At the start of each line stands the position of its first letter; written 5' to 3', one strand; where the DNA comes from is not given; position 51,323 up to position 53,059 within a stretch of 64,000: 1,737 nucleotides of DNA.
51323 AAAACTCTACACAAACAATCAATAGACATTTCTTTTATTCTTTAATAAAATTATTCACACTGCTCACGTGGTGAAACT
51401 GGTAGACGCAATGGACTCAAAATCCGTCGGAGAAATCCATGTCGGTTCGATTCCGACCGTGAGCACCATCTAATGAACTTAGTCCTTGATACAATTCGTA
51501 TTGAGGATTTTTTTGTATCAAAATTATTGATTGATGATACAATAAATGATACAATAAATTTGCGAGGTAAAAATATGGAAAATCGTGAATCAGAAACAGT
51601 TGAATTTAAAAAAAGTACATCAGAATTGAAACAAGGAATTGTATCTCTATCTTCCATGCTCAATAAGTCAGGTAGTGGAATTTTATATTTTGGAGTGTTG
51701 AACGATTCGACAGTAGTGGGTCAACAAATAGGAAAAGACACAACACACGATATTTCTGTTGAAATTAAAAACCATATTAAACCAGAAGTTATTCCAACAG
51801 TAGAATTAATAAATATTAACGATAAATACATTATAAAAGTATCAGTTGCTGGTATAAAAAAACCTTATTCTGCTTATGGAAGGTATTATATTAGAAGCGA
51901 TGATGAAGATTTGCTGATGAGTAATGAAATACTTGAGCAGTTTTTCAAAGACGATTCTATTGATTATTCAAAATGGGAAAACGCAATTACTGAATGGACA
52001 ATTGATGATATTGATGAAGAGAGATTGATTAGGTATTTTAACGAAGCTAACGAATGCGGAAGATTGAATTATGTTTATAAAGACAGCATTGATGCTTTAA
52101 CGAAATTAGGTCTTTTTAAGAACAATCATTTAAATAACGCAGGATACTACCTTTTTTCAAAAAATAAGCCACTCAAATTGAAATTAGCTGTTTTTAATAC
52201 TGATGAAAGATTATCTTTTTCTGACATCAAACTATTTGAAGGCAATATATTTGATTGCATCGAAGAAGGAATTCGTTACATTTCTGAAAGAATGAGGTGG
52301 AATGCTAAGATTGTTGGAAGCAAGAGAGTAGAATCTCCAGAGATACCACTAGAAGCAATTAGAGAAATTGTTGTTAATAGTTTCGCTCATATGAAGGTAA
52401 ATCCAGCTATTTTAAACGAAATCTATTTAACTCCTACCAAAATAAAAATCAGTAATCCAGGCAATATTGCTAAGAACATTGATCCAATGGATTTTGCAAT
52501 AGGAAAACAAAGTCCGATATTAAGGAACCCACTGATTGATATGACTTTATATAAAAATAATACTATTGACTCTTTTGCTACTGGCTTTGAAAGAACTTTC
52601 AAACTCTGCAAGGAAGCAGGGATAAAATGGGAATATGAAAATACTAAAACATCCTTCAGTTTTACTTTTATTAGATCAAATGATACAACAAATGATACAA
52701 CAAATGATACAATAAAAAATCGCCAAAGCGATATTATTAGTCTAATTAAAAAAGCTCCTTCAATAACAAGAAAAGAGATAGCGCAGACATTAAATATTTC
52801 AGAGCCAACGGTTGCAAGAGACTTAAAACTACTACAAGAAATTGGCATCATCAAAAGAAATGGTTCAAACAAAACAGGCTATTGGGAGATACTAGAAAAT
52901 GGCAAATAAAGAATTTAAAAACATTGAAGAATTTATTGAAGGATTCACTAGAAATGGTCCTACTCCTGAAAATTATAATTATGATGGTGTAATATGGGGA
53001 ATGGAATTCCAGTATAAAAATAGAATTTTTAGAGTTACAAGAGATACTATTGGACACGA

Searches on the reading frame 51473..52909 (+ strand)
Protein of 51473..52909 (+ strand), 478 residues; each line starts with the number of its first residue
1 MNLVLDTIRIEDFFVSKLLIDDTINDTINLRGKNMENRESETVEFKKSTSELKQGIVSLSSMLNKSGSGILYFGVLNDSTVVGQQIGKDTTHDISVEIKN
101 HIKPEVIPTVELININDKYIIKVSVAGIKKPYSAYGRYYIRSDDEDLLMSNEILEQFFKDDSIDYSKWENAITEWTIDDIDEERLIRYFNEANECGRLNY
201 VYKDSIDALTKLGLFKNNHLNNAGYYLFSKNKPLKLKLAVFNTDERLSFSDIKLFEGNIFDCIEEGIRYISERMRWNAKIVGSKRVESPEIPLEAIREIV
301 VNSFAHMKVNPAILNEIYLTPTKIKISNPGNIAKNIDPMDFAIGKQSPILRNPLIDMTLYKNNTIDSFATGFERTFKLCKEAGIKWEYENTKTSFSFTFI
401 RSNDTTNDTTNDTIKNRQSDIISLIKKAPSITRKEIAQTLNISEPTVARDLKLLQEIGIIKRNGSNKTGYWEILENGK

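Call 13: search_protein_families(library=pfam, proteins=[window:51473-52909:+], max_evalue=0.01)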
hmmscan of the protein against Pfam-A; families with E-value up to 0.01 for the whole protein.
window:51473-52909:+ (478 aa): 15 families
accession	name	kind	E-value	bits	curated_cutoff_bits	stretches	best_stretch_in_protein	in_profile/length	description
PF04326.19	SLFN_AlbA_2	-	1.6e-18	67.8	25.3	1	39-148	1-116/118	Schlafen, AlbA_2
PF08279.18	HTH_11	-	3e-09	37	25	1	417-470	1-54/55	HTH domain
PF13412.12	HTH_24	-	3.4e-08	33.4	21.9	1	420-461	7-48/48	Winged helix-turn-helix DNA-binding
PF13749.12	HATPase_c_4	-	4.9e-08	33.3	26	1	317-399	6-89/89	Putative ATP-dependent DNA helicase recG C-terminal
PF08220.18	HTH_DeoR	-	1.3e-07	31.6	21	1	417-463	1-47/57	DeoR-like helix-turn-helix domain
PF13545.12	HTH_Crp_2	-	5.4e-05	23.5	27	1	430-463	22-56/70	Crp-like helix-turn-helix domain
PF12840.13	HTH_20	-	0.00016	22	27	1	420-461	8-49/51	Helix-turn-helix domain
PF12802.13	MarR_2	-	0.00019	22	27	1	415-465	4-55/61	MarR family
PF25212.1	HVO_A0114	-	0.0003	21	27.6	1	409-466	15-72/84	HVO_A0114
PF01047.28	MarR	-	0.00034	20.9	24.6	1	417-463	4-50/59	MarR family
PF19187.6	HTH_PafC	-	0.0013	19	32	1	418-460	6-48/115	PafC helix-turn-helix domain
PF08280.17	HTH_Mga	-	0.0025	18.2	23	1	417-456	6-45/59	M protein trans-acting positive regulator (MGA) HTH domain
PF25213.1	HVO_A0261_N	-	0.0031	17.8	35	1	430-465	24-59/86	HVO_A0261 N-terminal domain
PF01022.26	HTH_5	-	0.0035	17.6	22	1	419-461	5-46/47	Bacterial regulatory protein, arsR family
PF08461.16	HTH_12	-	0.0052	17.1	21.4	0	421-468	3-56/66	Ribonuclease R winged-helix domain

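Call 45: search_protein_families(library=padloc, proteins=[window:51473-52909:+], max_evalue=0.01)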
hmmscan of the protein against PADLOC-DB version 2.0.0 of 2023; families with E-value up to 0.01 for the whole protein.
window:51473-52909:+ (478 aa): 20 families
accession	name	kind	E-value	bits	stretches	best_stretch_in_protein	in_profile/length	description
PDLC02402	Aga_SIR2-PNTD1-PNTD2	-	8.3e-07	25.5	1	219-410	370-571/876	Class I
PDLC01850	CARF3--CARF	-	2.2e-06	25.7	1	403-467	133-196/209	-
PDLC03963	SoFic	-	3.7e-06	24.6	1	411-467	289-347/361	-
PDLC01879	CARF3--CARF_TM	-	1.1e-05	23.1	1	415-477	155-213/222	-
PDLC01852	CARF3--CARF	-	1.7e-05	22.8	1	412-475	139-202/208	-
PDLC01866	CARF3--CARF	-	1.8e-05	22.9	1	406-469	129-192/207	-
PDLC01457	WYL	-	1.8e-05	22.5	1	416-460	4-48/229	"CAS-I,CAS-II,CAS-III,CAS-IV,CAS-V,CAS-VI; associated_signaling"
PDLC01848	CARF3--CARF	-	2.3e-05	22.1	1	383-464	112-183/197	-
PDLC01434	CasR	-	4.9e-05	21.3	1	407-464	124-175/191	"CAS-I,CAS-II,CAS-III,CAS-IV,CAS-V,CAS-VI; associated_signaling"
PDLC01860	CARF3--CARF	-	0.00017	19.7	1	413-473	140-200/210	-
PDLC02418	Aga_SIR2-Kinase-PNTD1-PNTD2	-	0.00023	17.5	1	278-412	309-452/756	Class I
PDLC01857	CARF3--CARF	-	0.00047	17.8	1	430-470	143-183/201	-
PDLC01268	CasR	-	0.00059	17.9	1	415-467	123-173/179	"CAS-I,CAS-II,CAS-III,CAS-IV,CAS-V,CAS-VI; associated_signaling"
PDLC01438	Csa3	-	0.00086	17.4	1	419-473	151-201/305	"CAS-I,CAS-II,CAS-III,CAS-IV,CAS-V,CAS-VI; associated_signaling"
PDLC01875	CARF3--CARF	-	0.00093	17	1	419-463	149-193/219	-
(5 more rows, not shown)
